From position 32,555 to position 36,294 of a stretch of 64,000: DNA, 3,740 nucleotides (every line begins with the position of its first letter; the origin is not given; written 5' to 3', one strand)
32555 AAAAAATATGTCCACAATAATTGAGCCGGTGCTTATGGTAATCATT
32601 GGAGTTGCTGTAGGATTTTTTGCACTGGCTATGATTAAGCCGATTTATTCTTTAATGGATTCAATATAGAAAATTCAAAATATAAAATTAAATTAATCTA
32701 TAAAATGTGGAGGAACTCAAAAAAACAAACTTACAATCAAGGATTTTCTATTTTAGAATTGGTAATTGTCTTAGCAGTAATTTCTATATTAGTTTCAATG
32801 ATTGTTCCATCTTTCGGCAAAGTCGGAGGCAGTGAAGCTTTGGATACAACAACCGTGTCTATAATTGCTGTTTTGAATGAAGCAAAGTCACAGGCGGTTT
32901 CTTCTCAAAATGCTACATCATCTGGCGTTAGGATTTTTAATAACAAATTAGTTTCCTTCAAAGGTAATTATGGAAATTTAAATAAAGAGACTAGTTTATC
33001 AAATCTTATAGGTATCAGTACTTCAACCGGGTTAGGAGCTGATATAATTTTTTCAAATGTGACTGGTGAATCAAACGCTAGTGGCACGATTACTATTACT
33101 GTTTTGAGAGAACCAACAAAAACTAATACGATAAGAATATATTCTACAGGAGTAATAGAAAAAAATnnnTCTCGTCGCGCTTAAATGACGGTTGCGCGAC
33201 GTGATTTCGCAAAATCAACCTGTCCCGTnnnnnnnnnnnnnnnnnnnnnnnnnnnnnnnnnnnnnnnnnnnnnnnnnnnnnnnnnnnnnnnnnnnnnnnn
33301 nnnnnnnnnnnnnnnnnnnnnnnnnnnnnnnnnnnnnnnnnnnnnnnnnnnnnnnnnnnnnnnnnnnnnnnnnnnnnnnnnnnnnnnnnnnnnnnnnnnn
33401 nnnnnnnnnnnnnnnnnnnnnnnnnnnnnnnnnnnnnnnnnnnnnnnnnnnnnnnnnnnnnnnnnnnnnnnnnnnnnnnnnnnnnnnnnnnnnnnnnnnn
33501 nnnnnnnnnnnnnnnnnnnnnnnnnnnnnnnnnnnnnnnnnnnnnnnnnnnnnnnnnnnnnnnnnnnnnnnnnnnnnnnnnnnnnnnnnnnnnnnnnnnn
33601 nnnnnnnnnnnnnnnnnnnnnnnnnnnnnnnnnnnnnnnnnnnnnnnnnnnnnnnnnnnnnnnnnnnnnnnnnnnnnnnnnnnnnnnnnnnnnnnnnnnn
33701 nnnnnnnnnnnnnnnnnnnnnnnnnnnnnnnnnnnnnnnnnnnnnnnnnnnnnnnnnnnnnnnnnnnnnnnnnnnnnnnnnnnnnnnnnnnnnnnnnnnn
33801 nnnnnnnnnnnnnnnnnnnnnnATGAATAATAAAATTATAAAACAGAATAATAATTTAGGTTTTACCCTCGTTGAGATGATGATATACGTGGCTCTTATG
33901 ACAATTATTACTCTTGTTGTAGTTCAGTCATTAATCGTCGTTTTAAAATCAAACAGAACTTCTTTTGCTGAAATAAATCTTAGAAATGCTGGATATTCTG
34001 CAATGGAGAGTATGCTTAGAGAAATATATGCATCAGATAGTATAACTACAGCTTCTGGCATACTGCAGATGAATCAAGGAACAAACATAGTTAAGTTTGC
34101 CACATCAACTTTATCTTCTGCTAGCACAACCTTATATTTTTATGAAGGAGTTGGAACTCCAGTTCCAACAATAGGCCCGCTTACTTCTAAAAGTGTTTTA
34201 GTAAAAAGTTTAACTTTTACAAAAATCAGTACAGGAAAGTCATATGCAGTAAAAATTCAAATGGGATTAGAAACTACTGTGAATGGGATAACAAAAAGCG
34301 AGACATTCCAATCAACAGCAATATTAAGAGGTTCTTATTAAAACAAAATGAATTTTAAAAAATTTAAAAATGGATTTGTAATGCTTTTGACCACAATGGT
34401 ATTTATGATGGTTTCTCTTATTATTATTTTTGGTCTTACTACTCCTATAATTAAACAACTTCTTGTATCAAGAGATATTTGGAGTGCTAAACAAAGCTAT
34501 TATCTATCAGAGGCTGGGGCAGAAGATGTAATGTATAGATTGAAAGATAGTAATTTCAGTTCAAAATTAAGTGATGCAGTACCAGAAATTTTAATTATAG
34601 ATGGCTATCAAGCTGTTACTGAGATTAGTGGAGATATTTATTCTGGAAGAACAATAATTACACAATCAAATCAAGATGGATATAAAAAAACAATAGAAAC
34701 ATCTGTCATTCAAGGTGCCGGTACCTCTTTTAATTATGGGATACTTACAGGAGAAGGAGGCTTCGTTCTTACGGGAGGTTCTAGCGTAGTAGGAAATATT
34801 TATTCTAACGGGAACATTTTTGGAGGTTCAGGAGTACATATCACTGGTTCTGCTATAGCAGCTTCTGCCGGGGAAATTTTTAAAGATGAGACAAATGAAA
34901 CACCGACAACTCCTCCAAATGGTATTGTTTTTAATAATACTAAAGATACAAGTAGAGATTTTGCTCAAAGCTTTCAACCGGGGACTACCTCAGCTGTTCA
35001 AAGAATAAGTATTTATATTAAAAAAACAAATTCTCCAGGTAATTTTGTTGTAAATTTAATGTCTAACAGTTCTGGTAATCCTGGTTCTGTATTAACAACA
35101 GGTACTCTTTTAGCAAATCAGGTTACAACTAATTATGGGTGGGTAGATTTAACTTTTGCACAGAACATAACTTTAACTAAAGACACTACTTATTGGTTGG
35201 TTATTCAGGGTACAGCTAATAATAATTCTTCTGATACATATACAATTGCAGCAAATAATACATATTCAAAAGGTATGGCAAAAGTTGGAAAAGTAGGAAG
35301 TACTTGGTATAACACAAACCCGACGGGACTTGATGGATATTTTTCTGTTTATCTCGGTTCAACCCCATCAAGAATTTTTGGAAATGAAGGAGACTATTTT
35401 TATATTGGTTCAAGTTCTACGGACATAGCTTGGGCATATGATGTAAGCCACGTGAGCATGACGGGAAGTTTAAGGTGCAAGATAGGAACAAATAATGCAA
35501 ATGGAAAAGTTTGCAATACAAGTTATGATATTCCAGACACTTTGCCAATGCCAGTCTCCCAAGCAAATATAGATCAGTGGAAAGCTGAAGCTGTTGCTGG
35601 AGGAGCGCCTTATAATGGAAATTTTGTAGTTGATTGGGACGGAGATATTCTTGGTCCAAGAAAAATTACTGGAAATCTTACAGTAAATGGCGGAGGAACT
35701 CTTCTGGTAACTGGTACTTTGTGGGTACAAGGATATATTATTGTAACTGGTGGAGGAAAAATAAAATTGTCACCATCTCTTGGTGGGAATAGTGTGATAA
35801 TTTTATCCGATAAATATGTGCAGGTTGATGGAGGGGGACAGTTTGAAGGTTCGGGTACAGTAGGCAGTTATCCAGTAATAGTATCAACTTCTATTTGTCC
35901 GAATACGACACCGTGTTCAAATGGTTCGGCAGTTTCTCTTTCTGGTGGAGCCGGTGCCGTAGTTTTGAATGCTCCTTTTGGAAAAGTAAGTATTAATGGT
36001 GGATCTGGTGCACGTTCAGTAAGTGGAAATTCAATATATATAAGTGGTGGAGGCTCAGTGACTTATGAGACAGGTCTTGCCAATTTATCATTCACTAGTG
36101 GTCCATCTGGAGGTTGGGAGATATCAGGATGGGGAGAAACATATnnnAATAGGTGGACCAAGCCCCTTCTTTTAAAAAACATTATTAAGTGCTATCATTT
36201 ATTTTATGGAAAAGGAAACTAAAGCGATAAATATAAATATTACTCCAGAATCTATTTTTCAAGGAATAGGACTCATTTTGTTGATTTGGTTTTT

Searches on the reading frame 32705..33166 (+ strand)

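Call 86: search_protein_families(library=pfam, proteins=[window:32705-33166:+], max_evalue=0.0001)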
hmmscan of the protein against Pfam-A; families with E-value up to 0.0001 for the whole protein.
window:32705-33166:+ (154 aa): 1 family
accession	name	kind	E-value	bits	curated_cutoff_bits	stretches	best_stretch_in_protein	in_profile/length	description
PF07963.17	N_methyl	-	2.5e-05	24.1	21.2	1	11-33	4-26/27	Prokaryotic N-terminal methylation motif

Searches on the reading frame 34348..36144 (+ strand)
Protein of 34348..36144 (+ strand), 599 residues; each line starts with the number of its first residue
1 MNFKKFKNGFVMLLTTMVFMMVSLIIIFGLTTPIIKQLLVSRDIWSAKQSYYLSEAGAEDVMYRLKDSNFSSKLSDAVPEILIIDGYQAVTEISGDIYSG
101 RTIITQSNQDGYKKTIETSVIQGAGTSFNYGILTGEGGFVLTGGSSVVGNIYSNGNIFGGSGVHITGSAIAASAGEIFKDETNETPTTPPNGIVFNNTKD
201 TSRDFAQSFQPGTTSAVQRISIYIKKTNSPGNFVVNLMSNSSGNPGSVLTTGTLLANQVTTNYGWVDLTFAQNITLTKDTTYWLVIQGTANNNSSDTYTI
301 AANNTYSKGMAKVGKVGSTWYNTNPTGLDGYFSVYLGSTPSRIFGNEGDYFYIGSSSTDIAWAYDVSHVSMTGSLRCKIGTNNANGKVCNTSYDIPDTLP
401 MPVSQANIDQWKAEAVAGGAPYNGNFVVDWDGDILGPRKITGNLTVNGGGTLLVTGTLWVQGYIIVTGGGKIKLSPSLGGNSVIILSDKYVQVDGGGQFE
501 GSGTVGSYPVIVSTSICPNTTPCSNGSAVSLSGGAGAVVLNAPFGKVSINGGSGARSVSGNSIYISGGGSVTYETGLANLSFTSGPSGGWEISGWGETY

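Call 52: search_protein_families(library=pfam, proteins=[window:34348-36144:+], max_evalue=0.0001)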
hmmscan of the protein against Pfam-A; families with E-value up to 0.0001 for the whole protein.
window:34348-36144:+ (599 aa): 1 family
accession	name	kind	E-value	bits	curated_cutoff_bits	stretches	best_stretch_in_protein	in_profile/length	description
PF13313.11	DUF4082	-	3.5e-05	24.2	28.4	1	208-325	20-127/143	Domain of unknown function (DUF4082)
